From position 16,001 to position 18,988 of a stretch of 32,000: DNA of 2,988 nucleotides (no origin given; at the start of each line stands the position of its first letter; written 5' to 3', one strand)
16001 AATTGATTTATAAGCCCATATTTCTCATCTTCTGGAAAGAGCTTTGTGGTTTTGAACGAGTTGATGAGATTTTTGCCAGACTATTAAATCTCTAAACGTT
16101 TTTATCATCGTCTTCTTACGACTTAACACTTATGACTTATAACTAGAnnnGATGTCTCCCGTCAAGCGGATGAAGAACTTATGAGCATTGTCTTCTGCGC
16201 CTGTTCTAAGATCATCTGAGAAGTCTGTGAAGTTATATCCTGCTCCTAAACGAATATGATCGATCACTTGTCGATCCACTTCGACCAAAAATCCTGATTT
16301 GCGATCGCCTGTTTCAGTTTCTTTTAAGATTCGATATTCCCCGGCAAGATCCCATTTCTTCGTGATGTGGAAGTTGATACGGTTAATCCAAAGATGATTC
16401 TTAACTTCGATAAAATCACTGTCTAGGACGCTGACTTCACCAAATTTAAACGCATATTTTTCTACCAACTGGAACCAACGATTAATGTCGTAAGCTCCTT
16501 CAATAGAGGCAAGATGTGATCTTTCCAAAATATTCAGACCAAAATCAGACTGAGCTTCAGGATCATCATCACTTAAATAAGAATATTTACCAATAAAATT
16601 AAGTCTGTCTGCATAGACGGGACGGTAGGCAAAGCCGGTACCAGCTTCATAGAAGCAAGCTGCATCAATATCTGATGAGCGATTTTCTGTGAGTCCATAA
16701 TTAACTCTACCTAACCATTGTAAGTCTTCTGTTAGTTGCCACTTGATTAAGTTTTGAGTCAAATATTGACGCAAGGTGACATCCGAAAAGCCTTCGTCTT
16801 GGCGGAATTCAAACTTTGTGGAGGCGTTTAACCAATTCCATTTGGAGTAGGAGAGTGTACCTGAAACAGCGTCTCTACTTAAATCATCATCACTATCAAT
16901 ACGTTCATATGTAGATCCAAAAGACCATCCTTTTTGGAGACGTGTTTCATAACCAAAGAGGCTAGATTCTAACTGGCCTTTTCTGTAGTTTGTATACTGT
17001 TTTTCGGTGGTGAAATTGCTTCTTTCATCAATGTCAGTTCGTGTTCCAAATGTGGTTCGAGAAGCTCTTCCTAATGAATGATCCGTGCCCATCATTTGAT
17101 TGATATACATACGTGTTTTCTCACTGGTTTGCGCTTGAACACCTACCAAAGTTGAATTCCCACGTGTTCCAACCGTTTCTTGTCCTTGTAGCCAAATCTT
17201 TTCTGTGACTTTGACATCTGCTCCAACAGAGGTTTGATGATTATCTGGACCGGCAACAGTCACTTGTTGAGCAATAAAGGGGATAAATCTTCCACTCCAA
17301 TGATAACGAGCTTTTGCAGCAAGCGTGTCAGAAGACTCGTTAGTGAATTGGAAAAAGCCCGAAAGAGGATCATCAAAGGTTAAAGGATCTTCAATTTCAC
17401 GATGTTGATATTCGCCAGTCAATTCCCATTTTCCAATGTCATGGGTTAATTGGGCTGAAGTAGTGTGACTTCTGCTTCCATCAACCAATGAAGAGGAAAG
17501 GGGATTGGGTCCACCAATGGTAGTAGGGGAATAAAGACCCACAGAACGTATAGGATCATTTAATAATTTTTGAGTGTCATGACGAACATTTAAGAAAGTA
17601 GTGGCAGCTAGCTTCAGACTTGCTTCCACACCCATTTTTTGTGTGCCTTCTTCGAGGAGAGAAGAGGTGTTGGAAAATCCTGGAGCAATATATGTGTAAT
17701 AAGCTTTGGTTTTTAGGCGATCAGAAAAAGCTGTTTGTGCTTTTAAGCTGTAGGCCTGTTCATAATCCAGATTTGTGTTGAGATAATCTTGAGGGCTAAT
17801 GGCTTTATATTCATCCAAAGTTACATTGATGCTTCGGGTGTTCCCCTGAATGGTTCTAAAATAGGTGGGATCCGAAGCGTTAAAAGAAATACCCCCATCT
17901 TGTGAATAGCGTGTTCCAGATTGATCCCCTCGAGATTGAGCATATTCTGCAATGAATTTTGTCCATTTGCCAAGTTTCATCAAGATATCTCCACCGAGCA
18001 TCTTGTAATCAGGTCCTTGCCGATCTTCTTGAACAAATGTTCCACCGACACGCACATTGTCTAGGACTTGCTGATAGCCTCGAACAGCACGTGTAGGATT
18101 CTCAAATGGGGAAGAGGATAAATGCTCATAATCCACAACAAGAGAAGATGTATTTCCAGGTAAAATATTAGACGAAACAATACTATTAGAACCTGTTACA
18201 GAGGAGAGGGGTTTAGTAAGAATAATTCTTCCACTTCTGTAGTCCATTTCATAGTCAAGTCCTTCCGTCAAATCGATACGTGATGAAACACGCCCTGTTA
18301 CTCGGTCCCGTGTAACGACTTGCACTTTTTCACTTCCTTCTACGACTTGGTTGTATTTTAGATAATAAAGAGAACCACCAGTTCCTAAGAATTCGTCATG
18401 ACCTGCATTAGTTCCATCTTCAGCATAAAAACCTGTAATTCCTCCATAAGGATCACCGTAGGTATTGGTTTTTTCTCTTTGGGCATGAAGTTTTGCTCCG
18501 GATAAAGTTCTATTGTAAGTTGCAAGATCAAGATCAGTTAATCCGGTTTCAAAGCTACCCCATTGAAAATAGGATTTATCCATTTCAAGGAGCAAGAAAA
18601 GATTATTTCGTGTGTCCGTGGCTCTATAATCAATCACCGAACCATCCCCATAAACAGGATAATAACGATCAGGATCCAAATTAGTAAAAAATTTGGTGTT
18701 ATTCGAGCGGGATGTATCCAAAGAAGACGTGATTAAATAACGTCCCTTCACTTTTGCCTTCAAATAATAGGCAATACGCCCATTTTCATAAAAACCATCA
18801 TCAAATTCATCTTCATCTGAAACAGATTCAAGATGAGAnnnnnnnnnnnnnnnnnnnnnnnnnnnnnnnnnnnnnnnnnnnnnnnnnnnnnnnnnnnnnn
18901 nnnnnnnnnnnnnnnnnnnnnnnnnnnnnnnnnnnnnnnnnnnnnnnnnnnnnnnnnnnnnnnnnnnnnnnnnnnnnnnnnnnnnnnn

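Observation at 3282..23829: System-level hypothesis: a glycan capture and degradation locus without Sus or TonB parts, possibly targeting beta-1,2-glucan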

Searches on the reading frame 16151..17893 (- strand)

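Call 38: search_protein_families(library=pfam, max_evalue=5, proteins=[window:16151-17893:-])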
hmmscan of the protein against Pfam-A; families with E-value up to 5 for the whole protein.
seq(581 aa): 1 family
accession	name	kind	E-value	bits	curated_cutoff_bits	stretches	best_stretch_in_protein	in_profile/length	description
PF13505.12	OMP_b-brl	-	0.022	15.4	28.7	1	397-558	26-155/175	Outer membrane protein beta-barrel domain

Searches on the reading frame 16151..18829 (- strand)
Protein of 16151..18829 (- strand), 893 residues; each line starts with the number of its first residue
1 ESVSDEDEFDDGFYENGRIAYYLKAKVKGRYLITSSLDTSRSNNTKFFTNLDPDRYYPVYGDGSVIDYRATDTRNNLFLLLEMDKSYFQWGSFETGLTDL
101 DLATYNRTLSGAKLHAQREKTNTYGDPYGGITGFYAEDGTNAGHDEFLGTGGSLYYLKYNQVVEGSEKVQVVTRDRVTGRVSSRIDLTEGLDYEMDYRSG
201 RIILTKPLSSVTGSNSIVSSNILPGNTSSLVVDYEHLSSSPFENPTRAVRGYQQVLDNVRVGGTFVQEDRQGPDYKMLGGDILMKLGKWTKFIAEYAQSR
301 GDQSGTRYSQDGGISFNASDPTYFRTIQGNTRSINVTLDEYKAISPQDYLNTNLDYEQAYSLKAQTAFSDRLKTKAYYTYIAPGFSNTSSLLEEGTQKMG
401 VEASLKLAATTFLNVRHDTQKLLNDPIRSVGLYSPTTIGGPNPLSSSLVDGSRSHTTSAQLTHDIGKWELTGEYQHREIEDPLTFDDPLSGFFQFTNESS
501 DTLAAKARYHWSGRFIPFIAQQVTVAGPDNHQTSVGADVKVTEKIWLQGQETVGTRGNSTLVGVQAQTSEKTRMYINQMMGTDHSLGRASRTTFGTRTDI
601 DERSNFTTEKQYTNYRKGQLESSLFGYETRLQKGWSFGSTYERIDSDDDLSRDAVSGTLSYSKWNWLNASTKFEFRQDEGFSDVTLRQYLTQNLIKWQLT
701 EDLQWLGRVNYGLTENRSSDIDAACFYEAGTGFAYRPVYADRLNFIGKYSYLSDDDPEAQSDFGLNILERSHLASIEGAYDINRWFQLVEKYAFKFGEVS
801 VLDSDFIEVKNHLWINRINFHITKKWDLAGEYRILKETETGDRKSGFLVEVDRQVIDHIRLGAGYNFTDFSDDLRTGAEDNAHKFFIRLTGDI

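Call 31: search_protein_representatives(protein=window:16151-18829:-)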
Query: 893 residues. Proteins with E-value up to 0.001 (for the whole library): 2947; up to 1e-10: 2302; up to 1e-30: 896. The best 150 are listed.
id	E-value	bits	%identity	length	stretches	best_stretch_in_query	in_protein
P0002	0.0e+00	1593.4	77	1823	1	1-892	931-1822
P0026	9.5e-185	632.9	42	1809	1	3-891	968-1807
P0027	5.7e-174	597.2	40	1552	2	1-317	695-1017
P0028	4.6e-166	571.1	42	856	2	378-891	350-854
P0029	4.7e-160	551.2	40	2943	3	1-317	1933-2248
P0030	1.0e-159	550.0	40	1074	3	2-317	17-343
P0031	2.5e-159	548.8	39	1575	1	2-892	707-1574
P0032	7.5e-159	547.2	39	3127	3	2-317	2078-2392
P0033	1.9e-158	545.8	38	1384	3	2-318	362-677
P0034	7.9e-157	540.5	39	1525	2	352-889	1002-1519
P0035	9.5e-157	540.2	40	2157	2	3-571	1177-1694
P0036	1.4e-156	539.7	39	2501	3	2-317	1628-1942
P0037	2.5e-156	538.8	41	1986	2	358-891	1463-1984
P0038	2.4e-155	535.6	38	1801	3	1-318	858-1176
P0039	1.4e-154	533.1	38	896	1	13-892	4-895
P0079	1.5e-118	413.9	39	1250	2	2-330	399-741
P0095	9.9e-113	394.6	37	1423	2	2-339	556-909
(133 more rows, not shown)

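Call 32: find_homologous_proteins(query=window:16151-18829:-, max_evalue=1e-10)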
Query seq(893 aa) (893 aa): 690 proteins with E <= 1e-10 among 8000 candidates; the best 120 are listed.
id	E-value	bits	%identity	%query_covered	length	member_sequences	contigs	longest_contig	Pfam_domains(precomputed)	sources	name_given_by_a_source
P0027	1.8e-173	597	37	100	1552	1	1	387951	PF17210.10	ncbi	-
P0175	1.1e-172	595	37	100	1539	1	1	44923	PF17210.10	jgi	jgi:hypothetical protein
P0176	1.9e-166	574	38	100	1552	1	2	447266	PF17210.10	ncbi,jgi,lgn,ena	-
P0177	1.4e-165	571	39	100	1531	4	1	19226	PF17210.10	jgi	-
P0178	1.5e-164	568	37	100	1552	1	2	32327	PF17210.10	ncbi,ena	-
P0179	2.0e-164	567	38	100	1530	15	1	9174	PF17210.10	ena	-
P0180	3.9e-164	566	38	100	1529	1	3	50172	PF13620.13,PF17210.10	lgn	-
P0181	1.8e-163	564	36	100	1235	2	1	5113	-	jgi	-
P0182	6.0e-163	562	37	100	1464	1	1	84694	-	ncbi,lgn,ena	-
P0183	2.4e-162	560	37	100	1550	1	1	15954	-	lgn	-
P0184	3.3e-162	560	36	100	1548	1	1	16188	-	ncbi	-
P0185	6.5e-161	556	37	99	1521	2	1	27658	-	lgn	-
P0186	6.2e-160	552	36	100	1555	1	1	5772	PF17210.10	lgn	-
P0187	9.7e-160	552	36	100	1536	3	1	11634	PF17210.10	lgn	-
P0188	9.8e-160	552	36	100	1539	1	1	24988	PF17210.10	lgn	-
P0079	4.7e-118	414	33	100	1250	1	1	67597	PF00691.26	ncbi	-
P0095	3.1e-112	395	39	38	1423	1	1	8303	PF00691.26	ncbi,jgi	-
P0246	1.8e-110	389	32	100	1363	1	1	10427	PF00691.26,PF13505.13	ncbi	ncbi:MAG: OmpA family protein, partial [Gammaproteobacteria bacterium]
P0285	1.2e-100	356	31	99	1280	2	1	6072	PF00691.26,PF09136.17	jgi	-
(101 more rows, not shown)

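Call 46: predict_structure(alignment_id=A2)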
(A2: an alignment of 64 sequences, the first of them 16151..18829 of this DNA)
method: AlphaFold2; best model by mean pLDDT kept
length: 893 residues; sequences in the alignment: 64
mean_pLDDT: 81.1   pTM: 0.78
mean pLDDT of the five models: 81.1, 78.8, 76.6, 73.9, 73.4
residues with pLDDT >= 90: 344; 70-90: 371; 50-70: 102; < 50: 76
segments of 3 or more residues with pLDDT < 50: 1-19, 42-47, 49-67, 320-336, 347-351, 488-494
pLDDT, mean of each block of 10 residues (from residue 1): 28 42 68 72 49 42 42 72 88 88 91 93 93 89 87 85 86 78 81 82 75 69 72 85 86 95 94 89 94 96 85 74 39 46 51 77 95 96 88 90 95 95 79 62 78 93 95 94 63 61 95 90 91 91 87 88 86 86 79 87 88 80 89 87 83 91 85 91 84 93 92 92 92 88 89 87 75 92 90 92 84 93 87 90 89 75 78 64 63 53
secondary structure, 60 per line:
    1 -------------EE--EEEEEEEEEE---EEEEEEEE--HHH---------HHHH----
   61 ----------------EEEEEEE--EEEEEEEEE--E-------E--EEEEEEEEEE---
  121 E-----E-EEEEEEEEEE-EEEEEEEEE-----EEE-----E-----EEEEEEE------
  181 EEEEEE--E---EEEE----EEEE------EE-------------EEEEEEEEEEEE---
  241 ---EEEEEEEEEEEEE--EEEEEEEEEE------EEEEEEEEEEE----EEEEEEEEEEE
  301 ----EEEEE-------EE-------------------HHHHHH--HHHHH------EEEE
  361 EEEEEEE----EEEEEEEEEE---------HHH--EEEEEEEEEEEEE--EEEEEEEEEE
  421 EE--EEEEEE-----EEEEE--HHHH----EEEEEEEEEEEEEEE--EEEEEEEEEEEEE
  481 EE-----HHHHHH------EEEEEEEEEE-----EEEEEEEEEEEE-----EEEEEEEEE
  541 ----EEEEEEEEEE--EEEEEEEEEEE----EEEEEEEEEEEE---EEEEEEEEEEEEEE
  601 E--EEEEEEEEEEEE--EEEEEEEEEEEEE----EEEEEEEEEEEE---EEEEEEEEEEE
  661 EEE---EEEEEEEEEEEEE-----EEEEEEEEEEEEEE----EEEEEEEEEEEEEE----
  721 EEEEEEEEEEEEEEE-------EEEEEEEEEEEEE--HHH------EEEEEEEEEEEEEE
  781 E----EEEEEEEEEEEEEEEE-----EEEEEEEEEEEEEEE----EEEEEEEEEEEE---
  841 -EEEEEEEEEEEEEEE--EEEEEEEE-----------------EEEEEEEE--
elements in order (helices of 4 or more, strands of 3 or more residues): E18-27 E31-38 H53-56 E77-83 E86-94 E108-117 E129-138 E140-148 E154-156 E168-174 E181-186 E193-196 E201-204 E226-237 E244-256 E259-268 E275-285 E290-300 E305-309 H338-343 H346-350 E357-367 E372-381 E396-408 E411-422 E425-430 E436-440 H443-446 E451-465 E468-482 H488-493 E500-509 E515-526 E532-540 E545-554 E557-567 E572-583 E587-601 E604-615 E618-630 E635-646 E650-663 E667-679 E685-698 E703-716 E721-735 E743-755 E767-781 E786-801 E807-821 E826-837 E842-856 E859-866 E884-891

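Call 49: fold_search(model_id=the predicted structure, library=pdb)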
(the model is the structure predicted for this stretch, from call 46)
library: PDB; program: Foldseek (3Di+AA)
matches with E <= 10: 850; with E <= 0.001: 112
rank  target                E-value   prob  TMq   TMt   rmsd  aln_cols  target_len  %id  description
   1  8agd_A                3.1e-09  1.00  0.27  0.23  20.8       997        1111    8  Full SDBC and SOD assembly (released 2023-04-12)
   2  7zgx_A                4.9e-09  1.00  0.26  0.25  21.1      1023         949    8  S-layer Deinoxanthin Binding Complex, C1 symmetry (released 2022-07-13)
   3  6r2q_B                7.6e-08  1.00  0.20  0.26  20.7       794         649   10  Structure of the Mtr complex (released 2020-04-22)
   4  8ae1_A                1.2e-07  1.00  0.27  0.26  20.4       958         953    8  Structure of trimeric SlpA outer membrane protein (released 2022-11-30)
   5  8gl6_A                1.2e-06  1.00  0.18  0.09  31.3      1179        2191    7  The Type 9 Secretion System in vitro assembled, RemA-CTD substrate bound complex (released 2024-01-31)
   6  8gl8_A                2.4e-06  1.00  0.17  0.09  32.0      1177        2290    7  The Type 9 Secretion System Extended Translocon - SprA-PorV-PPI-RemZ-SkpA-SprE complex (released 2024-01-31)
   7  8h1r_D                3.4e-06  1.00  0.17  0.19  28.8       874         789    8  Crystal structure of LptDE-YifL complex (released 2023-10-25)
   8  9ea7                  4.2e-06  0.80  0.09  0.03  53.9      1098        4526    7  The Structure of ApoB100 from Human Low-Density Lipoprotein (released 2024-12-18)
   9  9rqi_A                6.7e-06  1.00  0.17  0.22  16.1       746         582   10  Cryo-EM structure of Shigella flexneri LptDE bound by phage RBP reveals N-terminal strand insertion into lateral gate (released 2025-12-10)
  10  9i98_A                1.3e-05  1.00  0.19  0.25  18.5       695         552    9  Cryo-EM structure of Shigella flexneri LptDE bound by a Bicyclic peptide molecule (Compound 13) (released 2025-10-15)
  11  5ixm_C                1.3e-05  1.00  0.18  0.24  19.4       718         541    8  The LPS Transporter LptDE from Yersinia pestis, core complex (released 2016-05-18)
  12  9i92_A                1.6e-05  1.00  0.19  0.26  17.3       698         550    8  Cryo-EM structure of Shigella flexneri LptDE bound by a Bicyclic peptide molecule (Compound 1) (released 2025-10-15)
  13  9fz5_A                1.8e-05  1.00  0.18  0.21  27.1       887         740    9  Cryo-EM structure of LptDE-YedD complex from Escherichia Coli (released 2025-04-09)
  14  9i95_A                2.0e-05  1.00  0.17  0.24  18.0       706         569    9  Cryo-EM structure of Shigella flexneri LptDE bound by a Bicyclic peptide molecule (Compound 4) (released 2025-10-15)
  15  8h1s_C                2.1e-05  1.00  0.18  0.19  29.2       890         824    8  Crystal structure of apo-LptDE complex (released 2023-10-11)
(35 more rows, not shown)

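Call 91: search_protein_families(library=pfam, proteins=[P0079, P0246, P0285, P0095], max_evalue=0.0001)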
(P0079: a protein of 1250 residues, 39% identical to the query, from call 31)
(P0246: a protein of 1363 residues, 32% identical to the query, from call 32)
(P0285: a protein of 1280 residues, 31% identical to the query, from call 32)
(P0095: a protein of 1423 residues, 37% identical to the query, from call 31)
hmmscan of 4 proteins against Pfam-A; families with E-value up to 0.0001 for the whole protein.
P0079 (1250 aa): 1 family
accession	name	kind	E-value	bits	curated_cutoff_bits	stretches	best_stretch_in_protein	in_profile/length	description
PF00691.25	OmpA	-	8.1e-12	45.8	27.2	1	11-114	1-98/98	OmpA family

P0246 (1363 aa): 2 families
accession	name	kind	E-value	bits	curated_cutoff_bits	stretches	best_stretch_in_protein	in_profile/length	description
PF00691.25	OmpA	-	1.6e-08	35.2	27.2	1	97-200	1-98/98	OmpA family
PF13505.12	OMP_b-brl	-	4.4e-05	24.2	28.7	0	1180-1355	26-167/175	Outer membrane protein beta-barrel domain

P0285 (1280 aa): 3 families
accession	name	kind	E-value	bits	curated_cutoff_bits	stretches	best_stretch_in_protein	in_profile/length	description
PF00691.25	OmpA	-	3e-20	72.8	27.2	1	46-141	2-98/98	OmpA family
PF09136.16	Glucodextran_B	-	1.1e-11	44.9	27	1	331-403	1-75/83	Glucodextranase, domain B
PF17936.7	Big_6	-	4.1e-05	24.2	27.6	0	339-398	5-71/83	Bacterial Ig domain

P0095 (1423 aa): 1 family
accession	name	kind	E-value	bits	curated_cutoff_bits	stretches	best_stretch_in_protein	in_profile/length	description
PF00691.25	OmpA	-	1.1e-14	55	27.2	1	269-372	1-98/98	OmpA family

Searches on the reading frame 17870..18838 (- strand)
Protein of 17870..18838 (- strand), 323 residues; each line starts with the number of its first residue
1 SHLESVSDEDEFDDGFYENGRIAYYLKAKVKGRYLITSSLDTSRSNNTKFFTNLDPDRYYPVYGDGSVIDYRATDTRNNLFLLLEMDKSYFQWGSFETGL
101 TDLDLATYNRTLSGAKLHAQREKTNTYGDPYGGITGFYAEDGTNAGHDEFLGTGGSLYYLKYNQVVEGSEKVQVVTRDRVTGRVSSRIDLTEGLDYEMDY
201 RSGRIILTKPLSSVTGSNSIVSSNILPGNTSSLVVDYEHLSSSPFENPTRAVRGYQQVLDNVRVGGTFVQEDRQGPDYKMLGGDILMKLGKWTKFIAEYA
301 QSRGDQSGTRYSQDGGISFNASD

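Call 38: search_protein_families(library=pfam, max_evalue=5, proteins=[window:17870-18838:-])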
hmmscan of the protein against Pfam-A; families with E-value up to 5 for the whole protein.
seq(323 aa): 1 family
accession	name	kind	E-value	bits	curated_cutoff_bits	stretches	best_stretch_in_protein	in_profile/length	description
PF03451.21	HELP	-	0.18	11.8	27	1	71-83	14-26/40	HELP motif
